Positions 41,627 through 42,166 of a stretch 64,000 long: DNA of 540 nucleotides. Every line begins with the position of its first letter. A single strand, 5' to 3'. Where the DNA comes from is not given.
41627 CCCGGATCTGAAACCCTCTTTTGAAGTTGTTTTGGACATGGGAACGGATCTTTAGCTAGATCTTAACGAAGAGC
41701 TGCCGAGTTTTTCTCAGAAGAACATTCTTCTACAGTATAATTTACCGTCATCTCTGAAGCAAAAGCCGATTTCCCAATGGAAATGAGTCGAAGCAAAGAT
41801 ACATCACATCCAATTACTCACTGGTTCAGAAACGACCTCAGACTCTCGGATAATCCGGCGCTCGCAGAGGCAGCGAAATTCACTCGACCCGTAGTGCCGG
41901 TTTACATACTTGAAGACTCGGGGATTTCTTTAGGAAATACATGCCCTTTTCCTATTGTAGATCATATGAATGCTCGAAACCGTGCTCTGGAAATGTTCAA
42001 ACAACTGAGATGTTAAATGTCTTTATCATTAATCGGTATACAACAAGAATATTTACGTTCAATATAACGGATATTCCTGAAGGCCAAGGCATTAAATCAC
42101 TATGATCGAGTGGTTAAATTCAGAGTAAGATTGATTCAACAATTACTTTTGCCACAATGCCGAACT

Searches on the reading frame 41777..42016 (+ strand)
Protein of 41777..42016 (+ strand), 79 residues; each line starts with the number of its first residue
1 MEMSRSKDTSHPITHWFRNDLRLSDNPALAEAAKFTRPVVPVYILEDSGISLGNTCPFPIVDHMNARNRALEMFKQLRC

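Call 50: search_protein_families(library=ncbifam, proteins=[window:41777-42016:+], max_evalue=0.001)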
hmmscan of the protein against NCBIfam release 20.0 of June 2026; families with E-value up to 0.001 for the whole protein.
window:41777-42016:+ (79 aa): 4 families
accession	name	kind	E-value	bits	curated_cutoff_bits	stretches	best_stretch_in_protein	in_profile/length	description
TIGR02766.1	crypt_chrom_pln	subfamily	1.2e-07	30.9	603.85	1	16-44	5-32/480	cryptochrome photoreceptor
TIGR02765.1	crypto_DASH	subfamily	5.4e-07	28.8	317.05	1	15-57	5-47/431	DASH family cryptochrome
NF007955.0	PRK10674.1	equivalog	7.2e-06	25.2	506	0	15-44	6-36/472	deoxyribodipyrimidine photo-lyase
TIGR03556.1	photolyase_8HDF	exception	0.00019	20.4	884.6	1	13-50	3-40/471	deoxyribodipyrimidine photo-lyase, 8-HDF type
